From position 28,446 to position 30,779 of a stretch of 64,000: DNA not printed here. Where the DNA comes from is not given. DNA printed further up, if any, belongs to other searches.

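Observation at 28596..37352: Nine-kb anaerobic acyl-CoA oxidation operon (crotonase, KOR alpha, KOR beta, ACAD, etfB, etfA, membrane FeS oxidoreductase), divergent from a FadR-type regulator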

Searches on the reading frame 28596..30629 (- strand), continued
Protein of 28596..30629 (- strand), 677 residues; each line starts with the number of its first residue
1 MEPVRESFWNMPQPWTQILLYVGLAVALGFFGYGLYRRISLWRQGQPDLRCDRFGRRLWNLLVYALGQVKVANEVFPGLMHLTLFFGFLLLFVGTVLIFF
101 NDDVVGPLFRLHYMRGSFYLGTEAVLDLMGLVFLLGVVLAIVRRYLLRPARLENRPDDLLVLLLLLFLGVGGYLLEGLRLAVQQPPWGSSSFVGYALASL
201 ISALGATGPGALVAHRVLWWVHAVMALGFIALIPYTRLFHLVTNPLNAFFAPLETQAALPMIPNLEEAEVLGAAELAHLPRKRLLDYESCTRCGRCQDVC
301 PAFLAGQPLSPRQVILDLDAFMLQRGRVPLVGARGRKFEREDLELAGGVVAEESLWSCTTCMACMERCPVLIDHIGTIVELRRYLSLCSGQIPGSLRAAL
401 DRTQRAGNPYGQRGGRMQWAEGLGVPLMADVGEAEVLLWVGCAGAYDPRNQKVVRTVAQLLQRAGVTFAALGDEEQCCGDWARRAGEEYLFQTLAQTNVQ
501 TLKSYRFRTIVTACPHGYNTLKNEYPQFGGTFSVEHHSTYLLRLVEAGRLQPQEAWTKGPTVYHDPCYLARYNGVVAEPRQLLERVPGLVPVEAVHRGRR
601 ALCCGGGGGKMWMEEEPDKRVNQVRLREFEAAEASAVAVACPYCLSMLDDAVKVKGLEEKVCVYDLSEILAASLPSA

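Call 50: find_encoding_contigs(protein=P0133, flank=9000, max_places=1)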
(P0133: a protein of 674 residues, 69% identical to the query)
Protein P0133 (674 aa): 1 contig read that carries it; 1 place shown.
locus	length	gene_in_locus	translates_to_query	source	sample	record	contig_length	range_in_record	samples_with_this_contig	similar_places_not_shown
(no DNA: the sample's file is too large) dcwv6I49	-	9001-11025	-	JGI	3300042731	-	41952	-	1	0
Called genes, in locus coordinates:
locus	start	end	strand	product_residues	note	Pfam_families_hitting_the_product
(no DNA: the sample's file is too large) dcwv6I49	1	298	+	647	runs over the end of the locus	PF00672:HAMP, PF01590:GAF (weak), PF13185:GAF_2, PF13492:GAF_3, PF00512:HisKA, PF02518:HATPase_c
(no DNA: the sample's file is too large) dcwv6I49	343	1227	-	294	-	PF01882:DUF58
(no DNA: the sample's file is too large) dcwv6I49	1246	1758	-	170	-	PF13302:Acetyltransf_3, PF13420:Acetyltransf_4, PF13673:Acetyltransf_10, PF00583:Acetyltransf_1, PF13508:Acetyltransf_7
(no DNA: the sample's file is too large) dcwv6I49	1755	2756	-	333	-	PF20030:bpMoxR, PF01078:Mg_chelatase (faint), PF00004:AAA, PF07726:AAA_3, PF07728:AAA_5, PF17863:AAA_lid_2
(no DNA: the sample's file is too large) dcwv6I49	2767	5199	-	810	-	PF05192:MutS_III, PF00488:MutS_V, PF20297:MSSS, PF01713:Smr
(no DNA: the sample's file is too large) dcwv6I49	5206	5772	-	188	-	PF02674:Colicin_V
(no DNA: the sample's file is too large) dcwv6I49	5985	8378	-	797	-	PF03030:H_PPase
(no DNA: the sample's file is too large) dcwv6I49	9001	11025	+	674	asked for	PF02665:Nitrate_red_gam (weak), PF00037:Fer4 (weak), PF12797:Fer4_2 (weak), PF13183:Fer4_8, PF13187:Fer4_9, PF13237:Fer4_10, PF02754:CCG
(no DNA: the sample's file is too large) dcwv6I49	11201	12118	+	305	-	PF00583:Acetyltransf_1, PF13508:Acetyltransf_7 (weak)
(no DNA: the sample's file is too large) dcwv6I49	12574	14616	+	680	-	PF13432:TPR_16 (faint), PF14559:TPR_19 (faint), PF07719:TPR_2 (faint), PF13174:TPR_6 (faint), PF13424:TPR_12 (faint), PF13428:TPR_14 (faint), PF01464:SLT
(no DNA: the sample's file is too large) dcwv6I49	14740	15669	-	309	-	PF00482:T2SSF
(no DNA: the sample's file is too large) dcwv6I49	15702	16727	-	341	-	PF00482:T2SSF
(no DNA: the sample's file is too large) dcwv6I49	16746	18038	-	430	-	PF00437:T2SSE, PF27713:UCP018868 (weak)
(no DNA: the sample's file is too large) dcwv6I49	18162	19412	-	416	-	PF00072:Response_reg, PF10609:ParA, PF13614:AAA_31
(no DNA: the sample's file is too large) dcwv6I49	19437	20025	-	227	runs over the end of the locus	PF16976:RcpC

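Call 51: find_encoding_contigs(protein=P0152, flank=7000, max_places=1)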
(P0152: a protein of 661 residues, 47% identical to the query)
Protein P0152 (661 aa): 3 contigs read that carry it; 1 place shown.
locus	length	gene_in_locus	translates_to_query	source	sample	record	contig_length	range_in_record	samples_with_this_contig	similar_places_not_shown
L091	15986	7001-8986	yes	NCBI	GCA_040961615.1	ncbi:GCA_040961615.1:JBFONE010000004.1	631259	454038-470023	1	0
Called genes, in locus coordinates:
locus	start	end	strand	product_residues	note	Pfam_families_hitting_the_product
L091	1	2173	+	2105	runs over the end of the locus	PF22842:Pel9A-like_beta_helix, PF13229:Beta_helix, PF20148:DUF6531, PF05593:RHS_repeat, PF05593:RHS_repeat, PF25023:TEN_YD-shell, PF05593:RHS_repeat, PF25023:TEN_YD-shell, +3 more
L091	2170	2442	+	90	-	-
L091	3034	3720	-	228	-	PF00156:Pribosyltran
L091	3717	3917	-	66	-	-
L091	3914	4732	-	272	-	PF11741:AMIN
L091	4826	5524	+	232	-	PF00814:TsaD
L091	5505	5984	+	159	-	PF00583:Acetyltransf_1, PF13673:Acetyltransf_10, PF13508:Acetyltransf_7, PF08445:FR47, PF13527:Acetyltransf_9 (weak)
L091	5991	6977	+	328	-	PF03308:MeaB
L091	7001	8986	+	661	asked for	PF13746:Fer4_18 (faint), PF12838:Fer4_7 (faint), PF12797:Fer4_2 (weak), PF13183:Fer4_8, PF13237:Fer4_10, PF13187:Fer4_9, PF13534:Fer4_17 (weak), PF02754:CCG, +1 more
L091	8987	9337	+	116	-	PF06803:DUF1232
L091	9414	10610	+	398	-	PF06779:MFS_4, PF07690:MFS_1, PF11700:ATG22 (faint), PF07690:MFS_1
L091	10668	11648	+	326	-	PF01734:Patatin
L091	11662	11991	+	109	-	-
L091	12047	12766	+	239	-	PF02146:SIR2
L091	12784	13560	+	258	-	PF01557:FAA_hydrolase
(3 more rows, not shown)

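Call 52: find_encoding_contigs(protein=P0143, flank=7000, max_places=1)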
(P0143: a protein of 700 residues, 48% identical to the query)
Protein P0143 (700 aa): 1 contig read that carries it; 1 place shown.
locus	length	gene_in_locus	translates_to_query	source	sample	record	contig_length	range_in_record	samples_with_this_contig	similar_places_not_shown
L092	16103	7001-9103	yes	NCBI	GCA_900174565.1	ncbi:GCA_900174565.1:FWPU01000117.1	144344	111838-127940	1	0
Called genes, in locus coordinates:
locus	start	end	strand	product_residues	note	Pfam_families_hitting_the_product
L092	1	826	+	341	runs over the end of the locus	PF01058:Oxidored_q6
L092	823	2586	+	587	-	PF00329:Complex1_30kDa, PF00346:Complex1_49kDa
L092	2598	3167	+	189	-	PF13534:Fer4_17 (faint), PF13187:Fer4_9 (faint), PF13484:Fer4_16 (faint), PF14697:Fer4_21 (faint), PF25160:LdpA_Fe-S-bd (faint), PF12797:Fer4_2 (faint), PF12838:Fer4_7, PF00037:Fer4, +2 more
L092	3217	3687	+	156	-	-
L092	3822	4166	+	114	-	-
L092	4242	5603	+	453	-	PF00890:FAD_binding_2 (weak), PF01266:DAO, PF07992:Pyr_redox_2 (faint), PF12831:FAD_oxidored (weak), PF13450:NAD_binding_8, PF01593:Amino_oxidase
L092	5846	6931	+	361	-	PF01883:FeS_assembly_P, PF10609:ParA, PF00142:Fer4_NifH (faint), PF01656:CbiA, PF09140:MipZ (weak), PF13614:AAA_31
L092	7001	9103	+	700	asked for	PF00037:Fer4 (faint), PF12797:Fer4_2 (weak), PF13183:Fer4_8, PF13187:Fer4_9, PF13237:Fer4_10, PF02754:CCG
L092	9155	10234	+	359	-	PF01208:URO-D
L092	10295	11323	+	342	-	PF00676:E1_dh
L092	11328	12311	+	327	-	PF02779:Transket_pyr, PF02780:Transketolase_C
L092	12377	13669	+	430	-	PF00364:Biotin_lipoyl, PF25919:BSH_CusB (faint), PF02817:E3_binding, PF00198:2-oxoacid_dh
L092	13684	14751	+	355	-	PF01208:URO-D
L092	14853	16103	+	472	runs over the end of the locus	PF00890:FAD_binding_2, PF01134:GIDA, PF01266:DAO (faint), PF07992:Pyr_redox_2, PF12831:FAD_oxidored, PF13738:Pyr_redox_3, PF00070:Pyr_redox, PF02852:Pyr_redox_dim, +4 more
